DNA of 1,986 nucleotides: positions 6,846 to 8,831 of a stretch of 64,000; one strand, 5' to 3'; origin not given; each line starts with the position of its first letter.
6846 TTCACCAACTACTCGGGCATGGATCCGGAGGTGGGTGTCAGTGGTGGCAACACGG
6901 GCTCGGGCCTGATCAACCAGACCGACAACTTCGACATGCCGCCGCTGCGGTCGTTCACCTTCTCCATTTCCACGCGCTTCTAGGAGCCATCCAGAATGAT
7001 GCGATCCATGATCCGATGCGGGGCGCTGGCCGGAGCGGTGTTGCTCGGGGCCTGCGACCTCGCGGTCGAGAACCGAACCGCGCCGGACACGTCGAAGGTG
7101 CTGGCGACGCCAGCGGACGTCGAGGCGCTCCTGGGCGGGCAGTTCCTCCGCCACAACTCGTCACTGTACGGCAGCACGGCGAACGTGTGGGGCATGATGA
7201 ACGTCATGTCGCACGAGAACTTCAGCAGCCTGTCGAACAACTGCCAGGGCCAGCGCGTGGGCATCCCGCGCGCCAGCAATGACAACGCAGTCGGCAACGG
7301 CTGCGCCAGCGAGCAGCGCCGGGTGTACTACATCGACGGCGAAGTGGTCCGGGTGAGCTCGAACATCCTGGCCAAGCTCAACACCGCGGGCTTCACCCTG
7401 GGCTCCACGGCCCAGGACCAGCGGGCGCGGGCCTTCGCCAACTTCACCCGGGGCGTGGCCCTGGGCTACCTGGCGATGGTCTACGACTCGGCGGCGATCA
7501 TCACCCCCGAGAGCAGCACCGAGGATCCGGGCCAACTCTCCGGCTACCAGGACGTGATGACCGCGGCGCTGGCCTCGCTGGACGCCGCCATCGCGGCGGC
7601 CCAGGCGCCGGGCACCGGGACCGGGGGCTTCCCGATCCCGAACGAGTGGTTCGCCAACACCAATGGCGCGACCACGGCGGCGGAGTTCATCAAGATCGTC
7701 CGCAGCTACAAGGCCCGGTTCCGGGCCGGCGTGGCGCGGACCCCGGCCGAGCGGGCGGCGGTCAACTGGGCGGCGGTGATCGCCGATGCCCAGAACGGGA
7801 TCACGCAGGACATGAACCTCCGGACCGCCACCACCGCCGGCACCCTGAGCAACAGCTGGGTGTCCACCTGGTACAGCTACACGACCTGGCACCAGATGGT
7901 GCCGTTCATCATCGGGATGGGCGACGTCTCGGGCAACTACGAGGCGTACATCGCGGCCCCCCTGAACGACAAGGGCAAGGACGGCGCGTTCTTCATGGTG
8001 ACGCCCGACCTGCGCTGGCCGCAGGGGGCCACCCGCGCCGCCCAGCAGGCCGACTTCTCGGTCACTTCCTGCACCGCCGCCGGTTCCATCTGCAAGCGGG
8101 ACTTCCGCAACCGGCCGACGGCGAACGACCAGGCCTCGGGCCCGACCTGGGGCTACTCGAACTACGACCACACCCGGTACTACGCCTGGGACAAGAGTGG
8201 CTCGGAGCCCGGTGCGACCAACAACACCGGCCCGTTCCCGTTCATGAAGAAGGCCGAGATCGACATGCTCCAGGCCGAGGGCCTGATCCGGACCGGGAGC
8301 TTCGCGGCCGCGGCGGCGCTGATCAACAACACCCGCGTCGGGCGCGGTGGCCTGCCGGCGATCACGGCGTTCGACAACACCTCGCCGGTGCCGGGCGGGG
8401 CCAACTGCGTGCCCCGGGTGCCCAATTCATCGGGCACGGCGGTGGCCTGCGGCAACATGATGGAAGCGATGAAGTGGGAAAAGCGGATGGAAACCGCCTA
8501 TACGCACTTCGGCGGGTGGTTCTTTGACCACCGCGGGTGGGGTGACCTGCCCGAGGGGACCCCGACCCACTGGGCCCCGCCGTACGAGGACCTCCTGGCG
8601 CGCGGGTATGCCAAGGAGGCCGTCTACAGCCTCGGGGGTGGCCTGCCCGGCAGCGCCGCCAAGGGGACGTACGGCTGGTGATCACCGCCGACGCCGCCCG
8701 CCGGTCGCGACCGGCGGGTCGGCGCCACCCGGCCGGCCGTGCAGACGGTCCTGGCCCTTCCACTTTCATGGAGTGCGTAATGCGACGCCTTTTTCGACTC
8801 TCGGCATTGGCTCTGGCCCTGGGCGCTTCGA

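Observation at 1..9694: Perfect 3,043-bp direct repeat duplicates the 3' end of susC, all of susD and a lipoprotein gene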

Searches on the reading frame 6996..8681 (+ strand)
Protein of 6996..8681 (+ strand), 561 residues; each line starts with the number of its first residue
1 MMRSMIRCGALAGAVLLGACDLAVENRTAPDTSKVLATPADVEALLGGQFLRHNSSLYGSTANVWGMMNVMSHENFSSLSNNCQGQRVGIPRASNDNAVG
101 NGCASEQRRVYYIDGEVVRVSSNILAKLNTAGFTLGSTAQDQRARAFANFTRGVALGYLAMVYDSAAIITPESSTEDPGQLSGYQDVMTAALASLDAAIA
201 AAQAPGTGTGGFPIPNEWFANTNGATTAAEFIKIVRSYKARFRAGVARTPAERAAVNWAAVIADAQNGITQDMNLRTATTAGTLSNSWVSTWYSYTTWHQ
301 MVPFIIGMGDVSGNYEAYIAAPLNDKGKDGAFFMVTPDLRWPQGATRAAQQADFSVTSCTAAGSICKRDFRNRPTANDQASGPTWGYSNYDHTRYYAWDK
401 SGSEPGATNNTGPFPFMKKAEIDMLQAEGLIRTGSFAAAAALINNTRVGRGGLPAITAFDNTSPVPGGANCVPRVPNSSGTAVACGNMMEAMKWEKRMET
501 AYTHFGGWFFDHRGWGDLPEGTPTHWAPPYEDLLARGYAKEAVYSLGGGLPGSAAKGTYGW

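Call 5: search_protein_families(library=pfam, proteins=[window:6996-8681:+])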
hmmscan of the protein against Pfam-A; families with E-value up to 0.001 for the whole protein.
window:6996-8681:+ (561 aa): 0 families

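Call 7: find_encoding_contigs(protein=window:6996-8681:+, flank=10000, max_places=10)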
Protein window:6996-8681:+ (561 aa): no gene with exactly this product is on record in the collection.

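Call 8: search_protein_families(library=ncbifam, proteins=[window:6996-8681:+], max_evalue=0.1)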
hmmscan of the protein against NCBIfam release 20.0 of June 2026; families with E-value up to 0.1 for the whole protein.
window:6996-8681:+ (561 aa): 0 families

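Call 10: search_protein_families(library=pfam, proteins=[window:6996-8681:+], max_evalue=10)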
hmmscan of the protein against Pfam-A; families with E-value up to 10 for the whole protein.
window:6996-8681:+ (561 aa): 1 family
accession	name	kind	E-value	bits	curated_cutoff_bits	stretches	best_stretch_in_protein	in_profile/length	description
PF07980.17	SusD_RagB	-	0.0045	17.1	23.1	1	352-518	99-237/297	SusD family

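Call 32: search_solved_structures(query=A1, max_evalue=1)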
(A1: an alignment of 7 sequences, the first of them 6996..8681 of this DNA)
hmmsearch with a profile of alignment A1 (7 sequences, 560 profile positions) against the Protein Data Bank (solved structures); distinct sequences matched with E-value up to 1: 1.
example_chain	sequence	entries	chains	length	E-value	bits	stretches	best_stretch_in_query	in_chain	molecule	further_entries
3qnk_A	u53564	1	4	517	0.003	19.7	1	362-457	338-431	Putative lipoprotein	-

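Call 33: search_protein_families(library=pfam, alignment_id=A1, max_evalue=1)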
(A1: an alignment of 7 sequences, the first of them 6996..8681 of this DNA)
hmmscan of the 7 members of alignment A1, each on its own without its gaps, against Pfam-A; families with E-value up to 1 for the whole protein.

A. member 1, window:6996-8681:+ (561 aa): 1 family
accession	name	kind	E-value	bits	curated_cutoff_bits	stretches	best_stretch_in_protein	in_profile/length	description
PF07980.17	SusD_RagB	-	0.0045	17.1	23.1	1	352-518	99-237/297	SusD family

B. families by the number of members that match (of 7 scanned): 1 family
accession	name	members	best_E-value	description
PF07980.17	SusD_RagB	3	0.0037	SusD family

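Call 36: find_homologous_proteins(query=window:6996-8681:+, max_evalue=0.00001)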
Query window:6996-8681:+ (561 aa): 2914 proteins with E <= 0.00001 among 8000 candidates; the best 120 are listed.
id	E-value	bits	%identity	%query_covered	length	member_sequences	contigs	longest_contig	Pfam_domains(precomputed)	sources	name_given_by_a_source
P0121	0.0e+0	1264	98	100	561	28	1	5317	-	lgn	-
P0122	0.0e+0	1109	86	100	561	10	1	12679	-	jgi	-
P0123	3.6e-276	936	76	97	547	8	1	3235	-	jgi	jgi:hypothetical protein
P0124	4.6e-265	899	72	100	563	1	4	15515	-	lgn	-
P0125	2.8e-249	847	67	100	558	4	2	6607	-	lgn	-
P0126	8.0e-239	812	66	100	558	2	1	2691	-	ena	-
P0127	7.8e-233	793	65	100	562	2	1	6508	-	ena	-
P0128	6.2e-232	790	65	100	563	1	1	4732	-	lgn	-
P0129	8.1e-232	789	64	100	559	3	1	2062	-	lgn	-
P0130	6.9e-230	783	64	100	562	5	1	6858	-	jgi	jgi:hypothetical protein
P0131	7.3e-230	783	63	100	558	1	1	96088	-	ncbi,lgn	-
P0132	2.9e-228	777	63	100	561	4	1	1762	-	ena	-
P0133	3.7e-228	777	63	100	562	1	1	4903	-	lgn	-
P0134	6.6e-226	770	61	100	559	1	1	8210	-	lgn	-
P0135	1.6e-225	768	62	100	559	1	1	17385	-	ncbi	-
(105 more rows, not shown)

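Call 38: find_encoding_contigs(protein=P0121, flank=10000, max_places=10)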
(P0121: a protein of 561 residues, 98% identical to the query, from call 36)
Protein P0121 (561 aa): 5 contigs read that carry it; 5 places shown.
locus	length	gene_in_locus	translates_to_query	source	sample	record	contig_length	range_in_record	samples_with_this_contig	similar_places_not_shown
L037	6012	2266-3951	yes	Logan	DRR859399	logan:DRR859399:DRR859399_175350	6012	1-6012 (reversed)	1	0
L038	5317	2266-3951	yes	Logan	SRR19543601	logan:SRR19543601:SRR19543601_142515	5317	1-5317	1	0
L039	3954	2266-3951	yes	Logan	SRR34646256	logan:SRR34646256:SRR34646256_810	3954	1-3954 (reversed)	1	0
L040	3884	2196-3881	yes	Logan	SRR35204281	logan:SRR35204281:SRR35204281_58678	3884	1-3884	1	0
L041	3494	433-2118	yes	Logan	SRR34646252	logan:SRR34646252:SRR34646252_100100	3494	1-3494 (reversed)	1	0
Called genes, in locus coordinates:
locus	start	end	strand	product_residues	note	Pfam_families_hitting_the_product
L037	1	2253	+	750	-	?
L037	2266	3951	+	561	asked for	-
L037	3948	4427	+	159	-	-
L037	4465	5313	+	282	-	PF14344:DUF4397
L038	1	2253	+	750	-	?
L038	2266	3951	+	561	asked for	-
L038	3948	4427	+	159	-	-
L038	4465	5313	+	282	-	PF14344:DUF4397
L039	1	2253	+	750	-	?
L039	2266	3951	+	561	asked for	-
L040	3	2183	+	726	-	?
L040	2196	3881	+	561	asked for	-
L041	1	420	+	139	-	?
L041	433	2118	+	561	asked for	-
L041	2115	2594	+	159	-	-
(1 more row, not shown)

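Call 39: list_cluster_members(proteins=[P0121])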
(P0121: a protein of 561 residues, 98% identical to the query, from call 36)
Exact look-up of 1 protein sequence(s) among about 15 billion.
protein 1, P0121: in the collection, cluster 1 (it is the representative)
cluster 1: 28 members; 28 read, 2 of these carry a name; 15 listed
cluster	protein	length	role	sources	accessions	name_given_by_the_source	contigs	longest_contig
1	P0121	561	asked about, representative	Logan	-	-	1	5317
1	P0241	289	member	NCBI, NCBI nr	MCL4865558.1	MAG: hypothetical protein KJZ47_06665, partial [Gemmatimonadales bacterium] | hypothetical protein [Gemmatimonadales bacterium]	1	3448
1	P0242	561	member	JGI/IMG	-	hypothetical protein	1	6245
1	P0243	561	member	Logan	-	-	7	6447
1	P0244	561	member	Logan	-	-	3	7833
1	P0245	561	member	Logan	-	-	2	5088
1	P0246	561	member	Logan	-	-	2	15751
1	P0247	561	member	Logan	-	-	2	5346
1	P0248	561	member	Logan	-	-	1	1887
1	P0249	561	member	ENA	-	-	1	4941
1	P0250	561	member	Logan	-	-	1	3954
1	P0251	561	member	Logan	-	-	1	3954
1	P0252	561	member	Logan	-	-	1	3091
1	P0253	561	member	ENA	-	-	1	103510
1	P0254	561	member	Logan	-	-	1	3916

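Call 41: find_encoding_contigs(protein=P0253, flank=10000, max_places=4)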
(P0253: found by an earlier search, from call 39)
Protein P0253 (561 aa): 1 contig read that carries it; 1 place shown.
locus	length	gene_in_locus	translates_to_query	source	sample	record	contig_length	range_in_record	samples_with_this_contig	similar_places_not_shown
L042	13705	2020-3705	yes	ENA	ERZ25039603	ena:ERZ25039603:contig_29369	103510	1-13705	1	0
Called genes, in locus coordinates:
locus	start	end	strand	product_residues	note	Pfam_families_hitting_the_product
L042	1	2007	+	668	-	?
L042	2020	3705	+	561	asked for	-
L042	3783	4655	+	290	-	PF14344:DUF4397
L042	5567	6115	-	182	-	-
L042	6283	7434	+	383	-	-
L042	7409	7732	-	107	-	-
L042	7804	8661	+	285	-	-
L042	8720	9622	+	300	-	-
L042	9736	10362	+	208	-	-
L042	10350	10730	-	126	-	-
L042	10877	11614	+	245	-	PF14344:DUF4397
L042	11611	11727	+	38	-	-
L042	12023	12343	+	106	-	-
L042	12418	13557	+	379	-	-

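Call 45: find_encoding_contigs(protein=P0243, flank=10000, max_places=10)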
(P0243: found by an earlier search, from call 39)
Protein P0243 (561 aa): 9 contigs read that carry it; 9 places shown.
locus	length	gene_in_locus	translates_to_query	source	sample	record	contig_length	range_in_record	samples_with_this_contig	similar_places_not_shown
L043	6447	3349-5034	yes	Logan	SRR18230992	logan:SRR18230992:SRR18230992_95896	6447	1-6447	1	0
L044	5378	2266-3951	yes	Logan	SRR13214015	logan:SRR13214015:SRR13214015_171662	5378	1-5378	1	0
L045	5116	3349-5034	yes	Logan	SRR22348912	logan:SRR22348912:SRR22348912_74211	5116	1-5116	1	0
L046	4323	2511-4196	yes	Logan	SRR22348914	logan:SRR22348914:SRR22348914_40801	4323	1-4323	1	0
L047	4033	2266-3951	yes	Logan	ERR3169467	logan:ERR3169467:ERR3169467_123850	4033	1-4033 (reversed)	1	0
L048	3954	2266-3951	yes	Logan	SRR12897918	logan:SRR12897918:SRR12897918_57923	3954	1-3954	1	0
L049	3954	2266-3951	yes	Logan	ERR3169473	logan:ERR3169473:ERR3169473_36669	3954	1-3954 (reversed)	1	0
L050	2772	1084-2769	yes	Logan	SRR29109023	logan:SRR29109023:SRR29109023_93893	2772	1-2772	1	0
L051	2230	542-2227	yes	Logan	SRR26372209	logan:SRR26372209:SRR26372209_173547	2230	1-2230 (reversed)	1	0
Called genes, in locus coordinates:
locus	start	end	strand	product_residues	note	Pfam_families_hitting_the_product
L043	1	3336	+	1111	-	?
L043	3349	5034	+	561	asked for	-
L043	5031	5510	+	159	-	-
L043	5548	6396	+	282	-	PF14344:DUF4397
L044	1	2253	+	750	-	?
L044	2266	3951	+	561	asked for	-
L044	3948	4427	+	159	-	-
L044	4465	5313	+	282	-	PF14344:DUF4397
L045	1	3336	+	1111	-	?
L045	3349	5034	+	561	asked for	-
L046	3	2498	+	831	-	?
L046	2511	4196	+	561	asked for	-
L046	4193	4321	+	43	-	?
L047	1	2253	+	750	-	?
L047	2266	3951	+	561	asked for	-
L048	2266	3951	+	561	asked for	-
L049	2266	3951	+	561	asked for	-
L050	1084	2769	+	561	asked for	-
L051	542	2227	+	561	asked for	-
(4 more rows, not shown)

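Call 46: find_encoding_contigs(protein=P0246, flank=10000, max_places=4)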
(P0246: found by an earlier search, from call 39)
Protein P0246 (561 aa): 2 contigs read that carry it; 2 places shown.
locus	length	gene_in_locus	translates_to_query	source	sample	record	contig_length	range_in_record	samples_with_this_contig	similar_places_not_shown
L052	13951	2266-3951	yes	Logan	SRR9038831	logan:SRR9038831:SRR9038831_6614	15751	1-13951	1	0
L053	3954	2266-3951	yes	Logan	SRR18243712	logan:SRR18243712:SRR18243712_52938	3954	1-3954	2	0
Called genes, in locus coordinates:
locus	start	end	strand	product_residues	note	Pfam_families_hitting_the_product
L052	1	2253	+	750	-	?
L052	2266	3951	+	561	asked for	-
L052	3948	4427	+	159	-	-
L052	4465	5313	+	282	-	PF14344:DUF4397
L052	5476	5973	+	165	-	-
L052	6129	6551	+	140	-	-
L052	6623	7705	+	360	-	-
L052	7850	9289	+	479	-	PF01569:PAP2 (weak), PF22778:VCPO_2nd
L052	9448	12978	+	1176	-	PF01839:FG-GAP (faint), PF13517:FG-GAP_3, PF07593:UnbV_ASPIC, PF13517:FG-GAP_3, PF07593:UnbV_ASPIC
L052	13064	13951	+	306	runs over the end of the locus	PF08450:SGL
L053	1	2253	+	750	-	?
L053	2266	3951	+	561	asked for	-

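Call 71: find_encoding_contigs(protein=P0244, flank=10000, max_places=6)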
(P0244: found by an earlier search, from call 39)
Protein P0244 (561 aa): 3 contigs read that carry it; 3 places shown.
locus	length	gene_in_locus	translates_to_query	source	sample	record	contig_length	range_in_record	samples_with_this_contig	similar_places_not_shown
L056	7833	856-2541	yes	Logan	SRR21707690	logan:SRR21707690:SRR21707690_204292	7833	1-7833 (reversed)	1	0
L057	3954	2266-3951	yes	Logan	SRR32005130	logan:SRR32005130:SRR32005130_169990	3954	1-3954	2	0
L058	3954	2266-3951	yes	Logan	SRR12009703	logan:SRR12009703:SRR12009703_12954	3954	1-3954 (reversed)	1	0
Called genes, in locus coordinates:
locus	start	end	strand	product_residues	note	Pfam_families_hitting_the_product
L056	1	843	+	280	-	?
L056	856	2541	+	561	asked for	-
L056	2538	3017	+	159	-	-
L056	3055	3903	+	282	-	PF14344:DUF4397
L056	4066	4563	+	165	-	-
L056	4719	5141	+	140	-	-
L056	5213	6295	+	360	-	-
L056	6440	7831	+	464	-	?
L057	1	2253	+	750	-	?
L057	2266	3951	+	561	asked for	-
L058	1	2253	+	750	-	?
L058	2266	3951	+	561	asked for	-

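Call 74: predict_structure(alignment_id=A2)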
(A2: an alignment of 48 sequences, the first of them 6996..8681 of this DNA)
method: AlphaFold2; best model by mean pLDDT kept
length: 561 residues; sequences in the alignment: 48
mean_pLDDT: 85.1   pTM: 0.88
mean pLDDT of the five models: 85.1, 83.3, 82.4, 80.9, 79.9
residues with pLDDT >= 90: 287; 70-90: 206; 50-70: 31; < 50: 37
segments of 3 or more residues with pLDDT < 50: 1-35
pLDDT, mean of each block of 10 residues (from residue 1): 33 30 41 56 84 89 86 66 73 79 85 93 91 90 96 98 93 75 97 98 88 90 94 98 96 97 98 85 74 64 89 92 82 94 95 91 91 79 71 88 86 93 98 98 98 98 95 88 93 95 90 91 91 85 78 82 72
secondary structure, 60 per line:
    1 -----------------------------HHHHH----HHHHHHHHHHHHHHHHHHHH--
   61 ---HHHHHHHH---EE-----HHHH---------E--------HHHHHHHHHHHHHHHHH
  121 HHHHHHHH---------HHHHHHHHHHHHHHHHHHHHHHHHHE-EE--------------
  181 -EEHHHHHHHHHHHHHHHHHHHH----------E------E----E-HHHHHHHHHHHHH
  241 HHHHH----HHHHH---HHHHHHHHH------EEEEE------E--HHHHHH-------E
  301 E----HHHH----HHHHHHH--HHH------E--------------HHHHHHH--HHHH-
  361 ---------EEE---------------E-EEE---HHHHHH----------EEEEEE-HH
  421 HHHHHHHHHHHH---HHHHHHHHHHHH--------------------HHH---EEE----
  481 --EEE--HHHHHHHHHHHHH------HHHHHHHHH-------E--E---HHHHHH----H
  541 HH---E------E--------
elements in order: H30-34 H39-58 H64-71 H82-85 H104-128 H138-162 H184-203 H228-245 H250-254 H258-266 E273-277 H287-292 H306-309 H314-320 H347-353 H356-359 E370-372 E390-392 H396-401 E412-417 H419-432 H436-447 E474-476 E483-485 H488-500 H507-515 H530-535

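Call 76: fold_search(model_id=the predicted structure, library=pdb)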
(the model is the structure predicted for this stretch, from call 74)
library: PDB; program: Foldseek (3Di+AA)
matches with E <= 10: 168; with E <= 0.001: 72
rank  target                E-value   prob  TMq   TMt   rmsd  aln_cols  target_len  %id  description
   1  3jq1_A                5.8e-10  1.00  0.50  0.59   8.5       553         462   14  Crystal structure of SusD superfamily protein (YP_001297730.1) from Bacteroides vulgatus ATCC 8482 at 1.55 A resolutio (released 2009-09-22)
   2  3jq1_B                2.4e-09  1.00  0.52  0.61   8.0       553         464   15  Crystal structure of SusD superfamily protein (YP_001297730.1) from Bacteroides vulgatus ATCC 8482 at 1.55 A resolutio (released 2009-09-22)
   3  3qnk_B                1.6e-08  1.00  0.42  0.46  10.4       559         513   13  Crystal structure of a SusD-like protein (BF3747) from Bacteroides fragilis NCTC 9343 at 2.70 A resolution (released 2011-03-09)
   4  3qnk_C                1.6e-08  1.00  0.40  0.44  12.1       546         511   13  Crystal structure of a SusD-like protein (BF3747) from Bacteroides fragilis NCTC 9343 at 2.70 A resolution (released 2011-03-09)
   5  3qnk_A                2.0e-08  1.00  0.43  0.47  10.2       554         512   12  Crystal structure of a SusD-like protein (BF3747) from Bacteroides fragilis NCTC 9343 at 2.70 A resolution (released 2011-03-09)
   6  8aa0_B                2.4e-08  1.00  0.48  0.49  10.8       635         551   11  Levan utilisation machinery (utilisome) with levan fructo-oligosaccharides DP 8-12 (released 2023-06-07)
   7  3lew                  3.1e-08  1.00  0.46  0.53   7.8       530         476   14  Crystal structure of SusD-like carbohydrate binding protein (YP_001298396.1) from Bacteroides vulgatus ATCC 8482 at 1.70 (released 2010-02-09)
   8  3qnk_D                4.0e-08  1.00  0.45  0.49  10.1       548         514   13  Crystal structure of a SusD-like protein (BF3747) from Bacteroides fragilis NCTC 9343 at 2.70 A resolution (released 2011-03-09)
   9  5cjz                  4.0e-08  1.00  0.48  0.45  14.4       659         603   14  BT4246 with galactose (released 2016-10-12)
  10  6gcz                  9.7e-08  1.00  0.44  0.52   9.6       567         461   14  Laminarin binding SusD-like protein (released 2018-10-17)
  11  3ihv_A                2.1e-07  1.00  0.47  0.49  10.4       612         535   13  Crystal structure of SusD homolog (NP_813570.1) from Bacteroides thetaiotaomicron VPI-5482 at 1.70 A resolution (released 2009-08-11)
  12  5t3r_A                2.5e-07  1.00  0.50  0.50   9.5       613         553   12  Crystal structure of BT1762-1763 (released 2016-12-14)
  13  6z8i_A                2.6e-07  1.00  0.48  0.48   8.8       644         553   11  Fructo-oligosaccharide transporter BT 1762-63 (released 2020-11-18)
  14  5ck1                  2.6e-07  1.00  0.43  0.42  14.8       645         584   16  selenomethionine BT4246 (released 2016-10-12)
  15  3i4g                  3.1e-07  1.00  0.51  0.55  11.8       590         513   12  CRYSTAL STRUCTURE OF A SUSD-LIKE CARBOHYDRATE BINDING PROTEIN (BF0978) FROM BACTEROIDES FRAGILIS NCTC 9343 AT 1.35 A RES (released 2009-07-21)
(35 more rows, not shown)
